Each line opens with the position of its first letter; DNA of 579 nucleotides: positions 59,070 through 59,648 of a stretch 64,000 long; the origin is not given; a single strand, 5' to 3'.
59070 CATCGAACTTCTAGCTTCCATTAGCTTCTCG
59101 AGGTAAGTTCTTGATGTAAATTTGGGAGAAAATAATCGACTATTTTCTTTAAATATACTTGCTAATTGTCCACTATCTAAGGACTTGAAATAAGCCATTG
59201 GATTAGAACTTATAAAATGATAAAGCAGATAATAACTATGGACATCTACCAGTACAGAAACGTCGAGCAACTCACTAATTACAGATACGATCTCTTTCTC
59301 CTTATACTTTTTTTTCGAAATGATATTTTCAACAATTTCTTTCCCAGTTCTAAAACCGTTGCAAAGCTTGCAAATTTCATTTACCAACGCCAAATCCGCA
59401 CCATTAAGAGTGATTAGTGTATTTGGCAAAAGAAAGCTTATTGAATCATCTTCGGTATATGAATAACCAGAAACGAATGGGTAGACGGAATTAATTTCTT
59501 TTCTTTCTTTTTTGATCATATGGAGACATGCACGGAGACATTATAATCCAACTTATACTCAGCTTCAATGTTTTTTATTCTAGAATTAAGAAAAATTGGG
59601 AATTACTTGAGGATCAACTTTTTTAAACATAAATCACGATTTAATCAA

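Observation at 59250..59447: PqqD-like RiPP-recognition-element-like segment fused to the N-terminus of the SagB-type dehydrogenase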

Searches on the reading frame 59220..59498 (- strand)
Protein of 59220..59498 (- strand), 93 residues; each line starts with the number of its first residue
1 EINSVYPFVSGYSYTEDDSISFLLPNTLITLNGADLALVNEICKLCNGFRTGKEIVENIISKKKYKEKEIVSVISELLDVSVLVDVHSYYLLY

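Call 12: search_solved_structures(query=A2, max_evalue=10, show_alignments=5)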
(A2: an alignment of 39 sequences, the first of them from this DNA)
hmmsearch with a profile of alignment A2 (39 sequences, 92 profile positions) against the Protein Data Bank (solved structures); distinct sequences matched with E-value up to 10: 10.
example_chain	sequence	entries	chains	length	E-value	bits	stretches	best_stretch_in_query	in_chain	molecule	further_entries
9w4v_A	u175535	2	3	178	0.15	15.3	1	25-83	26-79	Uncharacterized HTH-type transcriptional regulator PH0140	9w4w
1okr_A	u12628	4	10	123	0.16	15.2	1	48-82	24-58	METHICILLIN RESISTANCE REGULATORY PROTEIN MECI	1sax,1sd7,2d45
7fby_A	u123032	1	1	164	0.2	14.9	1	26-83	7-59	Transcriptional regulatory protein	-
1sd6_A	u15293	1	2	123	0.2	14.9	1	48-82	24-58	Methicillin resistance regulatory protein mecI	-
4o5v_A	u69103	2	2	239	0.22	14.8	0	32-81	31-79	Iron-dependent transcription repressor related protein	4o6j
1sd4_A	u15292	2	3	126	0.35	14.1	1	49-82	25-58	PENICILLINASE REPRESSOR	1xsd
3bhh_A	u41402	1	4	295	0.56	13.5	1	33-83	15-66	Calcium/calmodulin-dependent protein kinase type II beta chain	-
5ff5_A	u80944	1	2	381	0.61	13.3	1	31-85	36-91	PaaA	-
5vfp_b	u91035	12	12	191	0.67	13.2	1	37-86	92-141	26S proteasome non-ATPase regulatory subunit 4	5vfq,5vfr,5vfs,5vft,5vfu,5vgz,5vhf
3g2b_A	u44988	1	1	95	0.78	13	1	19-74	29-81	Coenzyme PQQ synthesis protein D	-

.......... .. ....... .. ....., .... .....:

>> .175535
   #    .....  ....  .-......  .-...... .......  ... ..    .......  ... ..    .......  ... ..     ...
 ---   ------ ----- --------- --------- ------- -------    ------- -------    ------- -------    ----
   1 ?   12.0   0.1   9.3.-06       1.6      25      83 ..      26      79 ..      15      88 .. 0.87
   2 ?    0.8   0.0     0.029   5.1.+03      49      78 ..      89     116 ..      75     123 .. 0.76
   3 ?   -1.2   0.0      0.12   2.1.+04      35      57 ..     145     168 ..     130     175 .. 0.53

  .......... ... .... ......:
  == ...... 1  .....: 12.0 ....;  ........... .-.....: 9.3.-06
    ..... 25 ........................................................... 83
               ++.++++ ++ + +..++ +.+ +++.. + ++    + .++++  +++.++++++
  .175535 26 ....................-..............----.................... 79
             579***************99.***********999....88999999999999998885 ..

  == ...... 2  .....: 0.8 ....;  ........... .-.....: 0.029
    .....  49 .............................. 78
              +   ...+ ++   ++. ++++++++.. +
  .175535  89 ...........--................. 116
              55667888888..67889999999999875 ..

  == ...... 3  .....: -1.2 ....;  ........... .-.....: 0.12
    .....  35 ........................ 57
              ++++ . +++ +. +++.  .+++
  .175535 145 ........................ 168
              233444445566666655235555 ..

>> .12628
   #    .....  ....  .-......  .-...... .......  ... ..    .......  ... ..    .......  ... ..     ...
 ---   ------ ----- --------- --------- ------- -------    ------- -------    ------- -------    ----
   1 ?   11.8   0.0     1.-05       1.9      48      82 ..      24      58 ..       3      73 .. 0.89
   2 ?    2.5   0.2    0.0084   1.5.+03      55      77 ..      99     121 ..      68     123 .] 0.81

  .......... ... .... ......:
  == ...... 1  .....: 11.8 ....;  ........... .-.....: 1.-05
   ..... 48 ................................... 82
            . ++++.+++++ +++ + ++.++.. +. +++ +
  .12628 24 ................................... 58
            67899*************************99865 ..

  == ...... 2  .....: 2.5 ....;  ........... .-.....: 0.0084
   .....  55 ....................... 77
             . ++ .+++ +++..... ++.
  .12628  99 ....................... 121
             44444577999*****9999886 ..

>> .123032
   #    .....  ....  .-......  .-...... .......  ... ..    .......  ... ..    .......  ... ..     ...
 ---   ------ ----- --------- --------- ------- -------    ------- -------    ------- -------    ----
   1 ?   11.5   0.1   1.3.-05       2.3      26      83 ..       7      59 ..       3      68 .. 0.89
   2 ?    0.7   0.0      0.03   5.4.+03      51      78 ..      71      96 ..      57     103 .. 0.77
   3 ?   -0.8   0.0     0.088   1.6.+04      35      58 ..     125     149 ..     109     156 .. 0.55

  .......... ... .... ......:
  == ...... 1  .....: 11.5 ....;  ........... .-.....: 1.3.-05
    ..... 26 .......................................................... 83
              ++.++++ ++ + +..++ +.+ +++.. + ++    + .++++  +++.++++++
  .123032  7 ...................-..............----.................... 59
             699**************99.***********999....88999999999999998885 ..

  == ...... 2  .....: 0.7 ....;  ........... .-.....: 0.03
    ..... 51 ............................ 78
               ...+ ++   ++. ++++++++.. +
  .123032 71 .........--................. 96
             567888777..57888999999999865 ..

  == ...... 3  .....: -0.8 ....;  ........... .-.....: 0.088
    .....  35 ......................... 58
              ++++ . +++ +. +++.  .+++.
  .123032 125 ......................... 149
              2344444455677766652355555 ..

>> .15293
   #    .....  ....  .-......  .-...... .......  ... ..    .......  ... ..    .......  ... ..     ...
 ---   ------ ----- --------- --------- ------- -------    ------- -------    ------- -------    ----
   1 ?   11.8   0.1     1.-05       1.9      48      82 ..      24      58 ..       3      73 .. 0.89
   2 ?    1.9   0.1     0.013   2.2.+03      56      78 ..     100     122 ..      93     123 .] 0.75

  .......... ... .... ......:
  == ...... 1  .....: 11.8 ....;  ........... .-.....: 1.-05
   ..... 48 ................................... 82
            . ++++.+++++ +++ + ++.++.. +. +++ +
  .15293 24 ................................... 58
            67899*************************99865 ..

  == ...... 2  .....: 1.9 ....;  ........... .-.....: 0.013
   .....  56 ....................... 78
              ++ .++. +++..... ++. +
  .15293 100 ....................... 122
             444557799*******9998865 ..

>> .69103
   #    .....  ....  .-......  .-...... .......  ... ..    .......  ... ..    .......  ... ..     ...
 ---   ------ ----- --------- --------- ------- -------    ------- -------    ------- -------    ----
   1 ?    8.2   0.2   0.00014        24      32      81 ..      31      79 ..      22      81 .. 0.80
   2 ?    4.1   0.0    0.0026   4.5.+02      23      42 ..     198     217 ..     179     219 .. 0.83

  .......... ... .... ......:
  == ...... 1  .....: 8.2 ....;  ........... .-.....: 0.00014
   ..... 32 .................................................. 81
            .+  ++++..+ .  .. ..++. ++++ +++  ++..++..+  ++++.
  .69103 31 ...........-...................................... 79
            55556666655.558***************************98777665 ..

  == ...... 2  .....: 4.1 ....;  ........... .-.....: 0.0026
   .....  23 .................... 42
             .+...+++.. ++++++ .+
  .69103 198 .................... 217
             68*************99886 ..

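Call 13: search_protein_families(library=pfam, alignment_id=A2, max_evalue=10)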
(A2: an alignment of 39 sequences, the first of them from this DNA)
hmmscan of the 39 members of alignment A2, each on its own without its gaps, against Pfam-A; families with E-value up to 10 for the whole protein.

A. member 1, seq(93 aa): 1 family
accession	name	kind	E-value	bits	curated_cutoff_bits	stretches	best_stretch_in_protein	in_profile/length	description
PF24900.1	TRASH_ZMYM4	-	0.2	12.1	27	1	43-63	1-21/42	Zinc finger MYM-type protein 4-like, TRASH domain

B. families by the number of members that match (of 39 scanned): 39 families (the first 25 are shown)
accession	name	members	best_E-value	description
PF05402.18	PqqD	14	0.0012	Coenzyme PQQ synthesis protein D (PqqD)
PF16221.11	HTH_47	6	0.00055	winged helix-turn-helix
PF04738.18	Lant_dehydr_N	6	0.0083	Lantibiotic dehydratase, N terminus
PF06218.16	NPR2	3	0.012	Nitrogen permease regulator 2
PF21084.3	DUF4423_like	3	0.013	Winged Helix-turn-helix domain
PF16007.11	DUF4777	2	0.0082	Domain of unknown function (DUF4777)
PF19087.6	DUF5776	1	0.0074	Domain of unknown function (DUF5776)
PF21475.2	PaaA-like_N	1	0.0075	PaaA-like, N-terminal domain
PF10557.15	Cullin_Nedd8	1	0.011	Cullin protein neddylation domain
PF22451.2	NirdL-like_HTH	1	0.013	Siroheme decarboxylase NirDL-like HTH domain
PF21782.3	PKMT_2nd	1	0.022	PKMT, C-terminal winged helix domain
PF23182.1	PABC_AtC3H46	1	0.029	AtC3H46 PABC domain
PF17940.6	TetR_C_31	1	0.033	Tetracyclin repressor-like, C-terminal domain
PF05916.17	Sld5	1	0.036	GINS complex protein helical bundle domain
PF08587.17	UBA_2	1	0.046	Ubiquitin associated domain (UBA)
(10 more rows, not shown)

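Call 24: predict_structure(alignment_id=A2)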
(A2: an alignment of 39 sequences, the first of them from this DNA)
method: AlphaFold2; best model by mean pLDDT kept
length: 93 residues; sequences in the alignment: 39
mean_pLDDT: 93.1   pTM: 0.83
mean pLDDT of the five models: 93.1, 92.6, 91.8, 91.6, 91.5
residues with pLDDT >= 90: 81; 70-90: 9; 50-70: 3; < 50: 0
segments of 3 or more residues with pLDDT < 50: none
pLDDT, mean of each block of 10 residues (from residue 1): 92 94 93 94 96 97 94 96 90 63
secondary structure, 60 per line:
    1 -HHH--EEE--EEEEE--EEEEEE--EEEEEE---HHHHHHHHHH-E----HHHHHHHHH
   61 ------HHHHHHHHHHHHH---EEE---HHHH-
elements in order: E7-9 E12-16 E19-24 E27-32 H36-45 H52-60 H67-79 E83-85 H89-92

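Call 28: fold_search(model_id=the predicted structure, library=pdb)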
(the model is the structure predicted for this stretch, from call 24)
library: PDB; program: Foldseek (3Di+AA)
matches with E <= 10: 406; with E <= 0.001: 0
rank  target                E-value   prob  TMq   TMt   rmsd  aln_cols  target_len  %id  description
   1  4bs9                  3.3e-03  1.00  0.65  0.10   2.6        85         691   22  Structure of the heterocyclase TruD (released 2013-11-06)
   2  4v1t_B                7.1e-03  1.00  0.63  0.10   2.8        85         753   20  Heterocyclase in complex with substrate and Cofactor (released 2015-01-14)
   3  8t19_A                8.6e-03  1.00  0.64  0.69   3.1        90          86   10  RiPP precursor peptide recognition element (RRE) domain of Ocin-ThiF-like partner protein, PbtF, bound to an 8 residue (released 2024-06-12)
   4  4v1v_B                2.4e-02  1.00  0.57  0.09   3.6        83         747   20  Heterocyclase in complex with substrate and Cofactor (released 2015-01-14)
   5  5v1u_B                2.5e-02  0.99  0.55  0.59   3.9        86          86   19  TbiB1 in Complex with the TbiA(beta) Leader Peptide (released 2018-09-05)
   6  4v1u_A                3.5e-02  0.99  0.54  0.09   3.6        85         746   20  Heterocyclase in complex with substrate and Cofactor (released 2015-01-14)
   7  5lq4_A                9.1e-02  0.96  0.56  0.15   3.7        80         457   12  The Structure of ThcOx, the First Oxidase Protein from the Cyanobactin Pathways (released 2016-11-09)
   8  5v1v_A                1.3e-01  0.97  0.57  0.59   3.4        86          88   17  TbiB1 in Complex with the TbiA(alpha) Leader Peptide (released 2018-09-05)
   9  5lq4_B                1.3e-01  0.96  0.57  0.15   3.6        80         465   12  The Structure of ThcOx, the First Oxidase Protein from the Cyanobactin Pathways (released 2016-11-09)
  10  8hkr_B                1.3e-01  0.80  0.43  0.13   4.2        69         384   12  Crystal Structure of Histone H3 Lysine 79 (H3K79) Methyltransferase Rv2067c from Mycobacterium tuberculosis (released 2023-10-18)
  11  4v1t_A                1.4e-01  0.92  0.55  0.09   3.6        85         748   19  Heterocyclase in complex with substrate and Cofactor (released 2015-01-14)
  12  5v1u_C                2.1e-01  0.89  0.56  0.60   4.1        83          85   17  TbiB1 in Complex with the TbiA(beta) Leader Peptide (released 2018-09-05)
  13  6ec7                  2.2e-01  0.93  0.61  0.09   3.5        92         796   13  Glutamylation domain, TbtB, from thiomuracin biosynthesis (released 2019-08-14)
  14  8pz5_A                2.2e-01  0.89  0.55  0.14   3.8        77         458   14  Structure of ThcOx, solved at wavelength 3.099 A (released 2023-10-25)
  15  6gri_2                2.2e-01  0.80  0.50  0.22   3.9        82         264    2  E. coli Microcin synthetase McbBCD complex (released 2019-01-30)
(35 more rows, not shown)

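Call 64: search_protein_representatives(alignment_id=A2)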
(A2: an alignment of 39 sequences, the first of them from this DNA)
Query: 39 sequences, 92 profile positions. Proteins with E-value up to 0.001 (for the whole library): 317; up to 1e-10: 46; up to 1e-30: 0. The best 150 are listed.
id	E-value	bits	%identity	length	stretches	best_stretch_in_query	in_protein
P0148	4.9e-27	109.9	-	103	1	1-92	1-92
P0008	5.6e-26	106.5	-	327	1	3-92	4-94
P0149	5.8e-26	106.4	-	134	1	3-92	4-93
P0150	3.4e-25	104.0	-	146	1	2-92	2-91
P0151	3.5e-25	103.9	-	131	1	2-92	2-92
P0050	4.1e-24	100.5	-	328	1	4-92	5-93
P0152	8.3e-24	99.5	-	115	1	2-92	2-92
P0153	1.5e-23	98.7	-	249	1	2-91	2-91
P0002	9.7e-23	96.1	-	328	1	3-92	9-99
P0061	1.6e-21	92.2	-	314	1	3-91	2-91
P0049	2.7e-20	88.2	-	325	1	3-92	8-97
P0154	9.4e-20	86.5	-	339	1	3-92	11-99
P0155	3.6e-18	81.4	-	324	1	4-91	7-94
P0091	3.0e-17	78.5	-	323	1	3-92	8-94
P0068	3.1e-17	78.5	-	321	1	2-92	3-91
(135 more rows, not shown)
